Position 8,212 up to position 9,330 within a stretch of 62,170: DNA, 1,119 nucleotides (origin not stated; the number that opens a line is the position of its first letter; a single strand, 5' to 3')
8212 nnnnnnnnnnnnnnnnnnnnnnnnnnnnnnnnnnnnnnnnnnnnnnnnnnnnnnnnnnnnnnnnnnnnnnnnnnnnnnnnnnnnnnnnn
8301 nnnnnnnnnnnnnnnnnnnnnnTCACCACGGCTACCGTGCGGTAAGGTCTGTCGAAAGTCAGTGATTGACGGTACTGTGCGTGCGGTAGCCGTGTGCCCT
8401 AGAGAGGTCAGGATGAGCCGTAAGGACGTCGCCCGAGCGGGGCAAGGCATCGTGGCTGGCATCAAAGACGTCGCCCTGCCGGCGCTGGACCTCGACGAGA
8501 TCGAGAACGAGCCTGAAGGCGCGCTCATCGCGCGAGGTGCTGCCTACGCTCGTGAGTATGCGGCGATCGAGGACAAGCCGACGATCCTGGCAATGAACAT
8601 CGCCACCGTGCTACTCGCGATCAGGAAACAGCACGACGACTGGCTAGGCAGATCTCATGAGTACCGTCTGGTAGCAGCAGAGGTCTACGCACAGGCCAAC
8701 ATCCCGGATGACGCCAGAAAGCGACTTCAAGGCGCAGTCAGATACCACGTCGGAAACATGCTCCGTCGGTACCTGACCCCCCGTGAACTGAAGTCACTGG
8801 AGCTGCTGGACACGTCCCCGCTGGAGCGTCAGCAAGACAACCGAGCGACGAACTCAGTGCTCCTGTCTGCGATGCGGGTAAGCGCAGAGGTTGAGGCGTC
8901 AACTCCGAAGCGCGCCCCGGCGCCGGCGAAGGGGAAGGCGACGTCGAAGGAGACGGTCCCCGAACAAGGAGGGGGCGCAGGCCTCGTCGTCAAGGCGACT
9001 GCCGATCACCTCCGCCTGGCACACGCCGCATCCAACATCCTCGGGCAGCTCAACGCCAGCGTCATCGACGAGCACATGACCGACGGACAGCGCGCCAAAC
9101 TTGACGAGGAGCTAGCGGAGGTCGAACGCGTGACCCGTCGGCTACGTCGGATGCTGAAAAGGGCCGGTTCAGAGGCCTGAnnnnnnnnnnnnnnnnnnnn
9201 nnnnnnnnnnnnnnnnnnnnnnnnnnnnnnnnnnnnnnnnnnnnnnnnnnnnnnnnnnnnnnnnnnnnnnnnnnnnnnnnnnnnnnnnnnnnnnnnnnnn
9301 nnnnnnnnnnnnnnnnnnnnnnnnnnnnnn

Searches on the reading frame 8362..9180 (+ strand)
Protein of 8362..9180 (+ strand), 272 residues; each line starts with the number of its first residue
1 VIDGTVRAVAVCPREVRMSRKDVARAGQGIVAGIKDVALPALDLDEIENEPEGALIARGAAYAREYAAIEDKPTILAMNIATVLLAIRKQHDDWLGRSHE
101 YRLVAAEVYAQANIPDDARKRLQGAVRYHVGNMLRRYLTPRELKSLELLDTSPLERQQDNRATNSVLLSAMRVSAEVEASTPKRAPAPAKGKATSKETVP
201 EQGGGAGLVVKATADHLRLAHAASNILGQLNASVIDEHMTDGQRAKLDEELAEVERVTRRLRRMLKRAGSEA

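Call 38: search_protein_families(library=pfam, proteins=[window:8362-9180:+], max_evalue=0.01)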
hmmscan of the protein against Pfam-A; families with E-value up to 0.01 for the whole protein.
window:8362-9180:+ (272 aa): 0 families

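Call 40: find_related_loci(query=A1, collection=viral_contigs, flank=10000)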
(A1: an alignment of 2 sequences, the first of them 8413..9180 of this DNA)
Query A1 (255 aa) in viral_contigs; peptide patterns used: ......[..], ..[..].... (x = any residue, [..] = any of these).
253 stretches matched a pattern; 6 encode a relative of the query (tblastn E <= 1e-3); 6 distinct loci.
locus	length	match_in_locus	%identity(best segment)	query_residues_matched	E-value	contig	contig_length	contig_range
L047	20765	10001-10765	64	1-255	2e-102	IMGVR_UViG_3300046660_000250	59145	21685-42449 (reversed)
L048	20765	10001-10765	64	1-255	2e-102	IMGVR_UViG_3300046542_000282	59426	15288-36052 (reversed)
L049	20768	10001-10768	64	1-254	3e-95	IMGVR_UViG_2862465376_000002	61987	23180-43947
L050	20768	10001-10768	63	1-254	1e-93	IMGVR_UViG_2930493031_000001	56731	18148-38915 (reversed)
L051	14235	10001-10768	64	1-254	7e-92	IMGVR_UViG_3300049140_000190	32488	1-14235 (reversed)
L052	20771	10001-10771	63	1-254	2e-88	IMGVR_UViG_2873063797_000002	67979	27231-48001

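Call 44: search_protein_families(library=phrogs, proteins=[window:8413-9180:+], max_evalue=0.001)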
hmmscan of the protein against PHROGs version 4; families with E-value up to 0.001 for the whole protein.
window:8413-9180:+ (255 aa): 0 families

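Call 55: find_homologous_proteins(query=window:8413-9180:+, max_evalue=0.001)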
Query window:8413-9180:+ (255 aa): 147 proteins with E <= 0.001 among 5931 candidates; the best 120 are listed.
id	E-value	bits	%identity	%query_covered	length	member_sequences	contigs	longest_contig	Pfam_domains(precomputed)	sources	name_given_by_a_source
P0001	1.4e-155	534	100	100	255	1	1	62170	-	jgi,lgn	jgi:hypothetical protein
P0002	2.3e-122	425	80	93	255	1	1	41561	-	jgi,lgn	jgi:hypothetical protein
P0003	1.8e-110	386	76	100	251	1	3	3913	-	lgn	-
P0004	1.5e-96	341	71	92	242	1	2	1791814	-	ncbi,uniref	ncbi:hypothetical protein ABZ445_16105 [Streptomyces chartreusis]|uniref:hypothetical protein n=1 Ta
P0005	1.2e-94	334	66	98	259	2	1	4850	-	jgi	jgi:hypothetical protein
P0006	1.2e-94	334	67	100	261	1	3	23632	-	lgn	-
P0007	3.0e-94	333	65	100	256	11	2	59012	-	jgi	jgi:hypothetical protein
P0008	3.2e-93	330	67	92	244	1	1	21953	-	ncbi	ncbi:hypothetical protein ACFVRU_01370 [Streptomyces sp. NPDC057927]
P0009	4.8e-93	329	70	98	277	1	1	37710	-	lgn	-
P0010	1.9e-92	327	64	100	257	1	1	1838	-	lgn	-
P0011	3.3e-90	320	66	100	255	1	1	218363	-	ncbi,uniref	ncbi:hypothetical protein ACFW08_05815 [Streptomyces sp. NPDC058960]|uniref:hypothetical protein n=1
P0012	2.7e-89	317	66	100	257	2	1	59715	-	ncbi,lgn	ncbi:hypothetical protein [Streptomyces ardesiacus]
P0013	9.6e-89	315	65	99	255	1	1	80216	-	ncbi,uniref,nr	ncbi:hypothetical protein [Streptomyces sp. SID5910]|uniref:hypothetical protein n=1 Tax=Streptomyce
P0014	1.0e-88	315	65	98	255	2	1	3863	-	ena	-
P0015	1.4e-88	315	64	100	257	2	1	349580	-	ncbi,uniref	ncbi:hypothetical protein AB0E81_11360 [Streptomyces sp. NPDC033538]|uniref:hypothetical protein n=1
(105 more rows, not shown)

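Call 56: find_encoding_contigs(protein=P0002, flank=10000, max_places=2)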
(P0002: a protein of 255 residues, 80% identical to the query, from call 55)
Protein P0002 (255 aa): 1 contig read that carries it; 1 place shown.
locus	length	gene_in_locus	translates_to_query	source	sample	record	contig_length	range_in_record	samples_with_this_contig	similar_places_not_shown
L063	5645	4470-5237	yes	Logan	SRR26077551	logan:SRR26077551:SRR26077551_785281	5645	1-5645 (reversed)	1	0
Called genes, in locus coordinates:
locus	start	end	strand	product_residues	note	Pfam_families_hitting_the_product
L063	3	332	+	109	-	?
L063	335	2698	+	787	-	PF12708:Pect-lyase_RHGA_epim, PF24146:K1-lyase_C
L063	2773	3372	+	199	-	PF21448:DNMK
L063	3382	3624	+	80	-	-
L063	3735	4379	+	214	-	-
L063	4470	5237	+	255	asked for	-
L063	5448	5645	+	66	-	?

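Call 57: find_encoding_contigs(protein=P0004, flank=10000, max_places=2)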
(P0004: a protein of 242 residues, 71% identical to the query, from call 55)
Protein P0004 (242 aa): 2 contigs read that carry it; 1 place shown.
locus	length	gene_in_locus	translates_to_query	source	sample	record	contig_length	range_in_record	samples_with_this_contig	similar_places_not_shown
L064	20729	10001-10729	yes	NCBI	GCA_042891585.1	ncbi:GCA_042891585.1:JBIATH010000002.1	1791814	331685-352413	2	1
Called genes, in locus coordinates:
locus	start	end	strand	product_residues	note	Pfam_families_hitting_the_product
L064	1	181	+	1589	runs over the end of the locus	PF01551:Peptidase_M23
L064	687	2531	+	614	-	PF02018:CBM_4_9 (faint)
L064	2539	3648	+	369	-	PF16466:DUF5047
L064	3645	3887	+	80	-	-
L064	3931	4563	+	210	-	-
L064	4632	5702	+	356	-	PF01476:LysM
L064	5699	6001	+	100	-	-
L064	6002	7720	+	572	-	PF17996:CE2_N (weak), PF00657:Lipase_GDSL, PF13472:Lipase_GDSL_2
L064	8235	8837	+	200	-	PF21448:DNMK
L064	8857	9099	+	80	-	-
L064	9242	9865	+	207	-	-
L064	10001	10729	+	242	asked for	-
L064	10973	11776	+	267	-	-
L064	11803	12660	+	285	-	-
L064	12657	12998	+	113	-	-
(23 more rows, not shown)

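Call 69: predict_structure(alignment_id=A3)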
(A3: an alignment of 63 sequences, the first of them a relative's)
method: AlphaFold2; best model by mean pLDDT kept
length: 255 residues; sequences in the alignment: 63
mean_pLDDT: 82.6   pTM: 0.61
mean pLDDT of the five models: 82.6, 80.6, 78.7, 77.4, 76.9
residues with pLDDT >= 90: 121; 70-90: 84; 50-70: 19; < 50: 31
segments of 3 or more residues with pLDDT < 50: 1-5, 9-19, 177-187
pLDDT, mean of each block of 10 residues (from residue 1): 47 44 88 97 94 82 96 93 96 94 92 91 87 82 86 87 77 54 50 83 89 91 95 96 89 51
secondary structure, 60 per line:
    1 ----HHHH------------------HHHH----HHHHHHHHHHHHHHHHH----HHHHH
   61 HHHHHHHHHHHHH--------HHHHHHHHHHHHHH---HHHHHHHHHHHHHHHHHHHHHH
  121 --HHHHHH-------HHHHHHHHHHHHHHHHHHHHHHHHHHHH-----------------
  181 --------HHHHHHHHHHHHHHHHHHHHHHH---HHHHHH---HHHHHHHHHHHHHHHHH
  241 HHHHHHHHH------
elements in order: H5-8 H27-30 H35-51 H56-73 H82-95 H99-120 H123-128 H136-163 H189-211 H215-220 H224-249

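Call 71: fold_search(model_id=the predicted structure, library=pdb)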
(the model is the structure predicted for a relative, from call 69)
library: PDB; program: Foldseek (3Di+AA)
matches with E <= 10: 132; with E <= 0.001: 0
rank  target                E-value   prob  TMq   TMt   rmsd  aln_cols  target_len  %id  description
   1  6l7o_G                1.2e+00  0.11  0.14  0.19  25.6       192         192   14  cryo-EM structure of cyanobacteria Fd-NDH-1L complex (released 2020-02-19)
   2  2kmf_MODEL_1_A        1.5e+00  0.28  0.17  0.33  11.7       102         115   15  Solution Structure of Psb27 from cyanobacterial photosystem II (released 2009-09-08)
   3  7o71_6                1.5e+00  0.08  0.14  0.17  24.8       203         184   10  Cryo-EM structure of a respiratory complex I (released 2021-11-10)
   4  6yj4_J                1.6e+00  0.07  0.14  0.17  23.4       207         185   12  Structure of Yarrowia lipolytica complex I at 2.7 A (released 2020-08-12)
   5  8cwy_A                2.3e+00  0.16  0.25  0.15  21.6       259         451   15  Accurate computational design of genetically encoded 3D protein crystals (released 2023-11-01)
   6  8tmc_B                2.3e+00  0.08  0.17  0.14  15.2       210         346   10  Cryo-EM structure of CorA in complex with conformation-specific synthetic antibody C12 and 20 mM MgCl2, State MG20-2 (released 2025-02-12)
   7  6pir_C                2.3e+00  0.06  0.11  0.18  14.1       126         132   18  Crystal structure of the Legionella effector protein MavE (released 2020-05-06)
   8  1zk8_B                2.4e+00  0.15  0.17  0.23   7.9       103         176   14  Crystal structure of transcriptional regulator from Bacillus cereus ATCC 14579 (released 2005-06-14)
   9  3zta                  2.5e+00  0.10  0.12  0.20  16.3        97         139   10  The bacterial stressosome: a modular system that has been adapted to control secondary messenger signaling (released 2012-02-22)
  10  7vw1_B                2.7e+00  0.09  0.14  0.29  14.3       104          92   15  Structure of a dimeric periplasmic protein bound with cuprous ions (released 2022-01-26)
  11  1x78_A                2.7e+00  0.07  0.15  0.16  15.1       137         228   12  CRYSTAL STRUCTURE OF ESTROGEN RECEPTOR BETA COMPLEXED WITH WAY-244 (released 2005-03-01)
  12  7dk9_B                2.7e+00  0.05  0.14  0.15  18.9       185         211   18  Crystal structure of DsbA-like protein DR2335 from Deinococcus radiodurans R1, native protein (released 2021-11-24)
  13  8a2q_B                3.1e+00  0.10  0.17  0.06  14.2       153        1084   13  Structure of the DNA-bound FANCD2-FANCI complex containing phosphomimetic FANCI (released 2022-09-07)
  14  7p7j_J                3.1e+00  0.06  0.15  0.20  25.9       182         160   14  Complex I from E. coli, DDM/LMNG-purified, with DQ, Open state (released 2022-09-21)
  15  6uzz_A                3.2e+00  0.09  0.17  0.13  16.4       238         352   10  structure of human KCNQ1-CaM complex (released 2019-12-04)
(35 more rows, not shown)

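Call 73: fold_search(model_id=the predicted structure, library=viral)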
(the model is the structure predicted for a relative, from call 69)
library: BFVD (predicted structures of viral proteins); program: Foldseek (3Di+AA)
matches with E <= 10: 251; with E <= 0.001: 0
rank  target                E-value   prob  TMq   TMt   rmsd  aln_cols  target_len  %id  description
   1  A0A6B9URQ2            1.0e-01  0.63  0.23  0.10  18.6       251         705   13  (no name in the UniProt tables at hand)
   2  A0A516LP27            2.1e-01  0.21  0.17  0.10  19.6       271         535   14  (no name in the UniProt tables at hand)
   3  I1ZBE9                3.0e-01  0.15  0.11  0.16  17.8       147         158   16  (no name in the UniProt tables at hand)
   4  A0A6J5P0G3            3.3e-01  0.69  0.25  0.34  21.0       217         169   14  Uncharacterized protein [uncultured Caudovirales phage]
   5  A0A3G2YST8            4.7e-01  0.47  0.21  0.24  23.9       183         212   11  Putative ORF3 protein [Genomoviridae sp.]
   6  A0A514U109            4.9e-01  0.23  0.24  0.23  31.3       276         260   15  Uncharacterized protein [Gordonia phage Phendrix]
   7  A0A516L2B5            5.7e-01  0.16  0.17  0.22  19.8       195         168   12  (no name in the UniProt tables at hand)
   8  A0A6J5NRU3            7.3e-01  0.33  0.23  0.25  19.1       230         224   13  Uncharacterized protein [uncultured Caudovirales phage]
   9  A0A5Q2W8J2            7.3e-01  0.07  0.13  0.05  29.4       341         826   12  (no name in the UniProt tables at hand)
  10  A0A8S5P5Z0            8.4e-01  0.06  0.12  0.07  27.8       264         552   14  Tail tape measure protein [Siphoviridae sp. ct1Eo1]
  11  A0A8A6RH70            8.8e-01  0.07  0.13  0.11  28.6       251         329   15  Uncharacterized protein [Hymenopteran tombus-related virus]
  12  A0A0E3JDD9            9.3e-01  0.06  0.14  0.08  21.3       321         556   16  VP2 [Thetapolyomavirus trepennellii]
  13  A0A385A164            9.7e-01  0.23  0.24  0.29  19.4       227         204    9  (no name in the UniProt tables at hand)
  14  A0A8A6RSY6            1.1e+00  0.08  0.16  0.13  26.9       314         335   12  Uncharacterized protein [Neuropteran tombus-related virus]
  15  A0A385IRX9            1.2e+00  0.12  0.16  0.13  13.6       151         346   14  (no name in the UniProt tables at hand)
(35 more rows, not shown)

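Call 80: find_encoding_contigs(protein=P0009, flank=10000, max_places=1)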
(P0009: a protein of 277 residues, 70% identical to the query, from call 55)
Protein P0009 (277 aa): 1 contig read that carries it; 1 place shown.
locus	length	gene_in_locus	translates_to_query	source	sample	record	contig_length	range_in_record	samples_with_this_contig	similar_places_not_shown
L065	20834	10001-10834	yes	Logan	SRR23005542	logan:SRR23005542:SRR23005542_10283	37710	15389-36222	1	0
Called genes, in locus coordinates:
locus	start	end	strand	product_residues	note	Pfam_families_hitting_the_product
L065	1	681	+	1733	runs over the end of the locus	PF01551:Peptidase_M23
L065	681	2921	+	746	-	PF02018:CBM_4_9 (faint)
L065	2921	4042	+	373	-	PF16466:DUF5047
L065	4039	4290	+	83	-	-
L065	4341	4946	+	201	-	-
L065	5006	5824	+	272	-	PF05257:CHAP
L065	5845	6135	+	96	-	-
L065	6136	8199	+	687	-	PF00657:Lipase_GDSL, PF13472:Lipase_GDSL_2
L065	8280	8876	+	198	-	PF21448:DNMK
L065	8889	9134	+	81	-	-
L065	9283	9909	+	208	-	-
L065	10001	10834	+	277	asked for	-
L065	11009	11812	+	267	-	PF12705:PDDEXK_1 (faint)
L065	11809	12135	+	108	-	-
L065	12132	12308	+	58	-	-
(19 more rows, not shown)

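Call 81: find_encoding_contigs(protein=P0003, flank=10000, max_places=1)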
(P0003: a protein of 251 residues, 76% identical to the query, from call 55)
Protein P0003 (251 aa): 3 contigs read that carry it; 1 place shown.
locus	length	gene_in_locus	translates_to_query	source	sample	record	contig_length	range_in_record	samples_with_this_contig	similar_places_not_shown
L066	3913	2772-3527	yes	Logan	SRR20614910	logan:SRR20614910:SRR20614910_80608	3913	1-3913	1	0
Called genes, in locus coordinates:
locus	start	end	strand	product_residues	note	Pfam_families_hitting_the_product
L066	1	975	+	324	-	?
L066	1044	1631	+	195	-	PF21448:DNMK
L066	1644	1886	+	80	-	-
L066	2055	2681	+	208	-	-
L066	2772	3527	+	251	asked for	-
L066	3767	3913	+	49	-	?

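Call 82: find_encoding_contigs(protein=P0006, flank=10000, max_places=1)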
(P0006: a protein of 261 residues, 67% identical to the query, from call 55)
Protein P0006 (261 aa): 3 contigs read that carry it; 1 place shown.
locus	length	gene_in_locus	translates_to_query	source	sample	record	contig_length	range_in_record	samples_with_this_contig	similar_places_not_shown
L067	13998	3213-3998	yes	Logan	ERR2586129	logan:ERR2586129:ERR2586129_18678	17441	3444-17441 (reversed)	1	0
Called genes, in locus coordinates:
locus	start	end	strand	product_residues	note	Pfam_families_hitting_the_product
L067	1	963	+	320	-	?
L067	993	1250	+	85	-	-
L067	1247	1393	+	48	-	-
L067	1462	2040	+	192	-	PF21448:DNMK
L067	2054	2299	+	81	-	-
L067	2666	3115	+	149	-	-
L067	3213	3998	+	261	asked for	-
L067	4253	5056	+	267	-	-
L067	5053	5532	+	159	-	-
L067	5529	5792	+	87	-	-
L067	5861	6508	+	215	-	PF09414:RNA_ligase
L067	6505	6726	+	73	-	-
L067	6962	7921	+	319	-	PF01507:PAPS_reduct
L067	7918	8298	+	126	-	PF11969:DcpS_C, PF01230:HIT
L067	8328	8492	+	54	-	-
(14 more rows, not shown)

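Call 97: search_dna_similar(query=window:8413-9180:+, collection=phages, mode=protein, max_rows=25, max_evalue=0.001)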
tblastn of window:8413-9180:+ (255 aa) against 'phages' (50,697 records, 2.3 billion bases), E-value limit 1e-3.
Records with a match: 90; places in all: 90; records where one place covers at least 80% of the query: 1.
Best place of each record, by identity: 60-80% 1; <60% 89.
By first word of the organism name: Arthrobacter 75; Microbacterium 14; Streptomyces 1.
By host as written in the record: Arthrobacter globiformis B-2979 45; Arthrobacter atrocyaneus NRRL B-2883 7; Arthrobacter globiformis NRRL B-2979 SEA 5; Microbacterium sp. ISAT203 4; Arthrobacter globiformis NRRL B-2880 4; Arthrobacter sulfureus NRRL B-14730 4; Arthrobacter sulfureus ATCC 19098 3; Microbacterium foliorum NRRL B-24224 3; and 8 more.
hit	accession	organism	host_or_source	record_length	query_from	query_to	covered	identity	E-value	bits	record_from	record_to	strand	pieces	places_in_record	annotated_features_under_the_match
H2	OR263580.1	Streptomyces phage Samy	Streptomyces ambofaciens ATCC 23877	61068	1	231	91%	62.8%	2e-59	208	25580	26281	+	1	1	putative immunity repressor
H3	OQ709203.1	Arthrobacter phage MaGuCo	Arthrobacter globiformis B-2979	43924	55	152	38%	41.8%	2e-12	72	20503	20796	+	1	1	24: hypothetical protein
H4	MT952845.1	Microbacterium phage GardenState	Microbacterium sp. ISAT203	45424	57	190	53%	30.0%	9e-7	56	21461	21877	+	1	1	28: hypothetical protein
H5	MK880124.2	Microbacterium phage IAmGroot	Microbaterium sp. ISAT203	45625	57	190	53%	30.0%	9e-7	56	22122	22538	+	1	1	28: hypothetical protein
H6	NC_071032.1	Arthrobacter phage Reedo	Arthrobacter globiformis B-2979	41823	68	160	36%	43.0%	4e-13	74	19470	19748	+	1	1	25: hypothetical protein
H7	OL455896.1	Arthrobacter phage Reedo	Arthrobacter globiformis B-2979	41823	68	160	36%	43.0%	4e-13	74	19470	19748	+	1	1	25: hypothetical protein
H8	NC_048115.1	Arthrobacter phage Liebe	Arthrobacter globiformis NRRL B-2979 SEA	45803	55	152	38%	40.8%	2e-11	69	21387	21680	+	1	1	25: hypothetical protein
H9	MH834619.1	Arthrobacter phage Maureen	Arthrobacter globiformis NRRL B-2979 SEA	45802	55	152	38%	40.8%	2e-11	69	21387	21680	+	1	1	25: hypothetical protein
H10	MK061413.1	Arthrobacter phage Liebe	Arthrobacter globiformis NRRL B-2979 SEA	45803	55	152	38%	40.8%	2e-11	69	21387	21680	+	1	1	25: hypothetical protein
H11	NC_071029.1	Arthrobacter phage Elezi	Arthrobacter globiformis B-2979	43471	76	160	33%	44.7%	7e-12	71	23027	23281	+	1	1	27: hypothetical protein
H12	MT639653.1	Arthrobacter phage Elezi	Arthrobacter globiformis B-2979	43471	76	160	33%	44.7%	7e-12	71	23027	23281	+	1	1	27: hypothetical protein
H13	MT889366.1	Arthrobacter phage London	Arthrobacter globiformis B-2979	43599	76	160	33%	44.7%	7e-12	71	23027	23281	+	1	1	27: hypothetical protein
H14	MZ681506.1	Arthrobacter phage Asa16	Arthrobacter globiformis B-2979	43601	76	160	33%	44.7%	7e-12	71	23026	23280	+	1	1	27: hypothetical protein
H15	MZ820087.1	Arthrobacter phage Niobe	Arthrobacter globiformis B-2979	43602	76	160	33%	44.7%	7e-12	71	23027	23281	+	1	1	27: hypothetical protein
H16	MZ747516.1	Arthrobacter phage Eraser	Arthrobacter globiformis B-2979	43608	76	160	33%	44.7%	7e-12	71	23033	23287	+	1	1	27: hypothetical protein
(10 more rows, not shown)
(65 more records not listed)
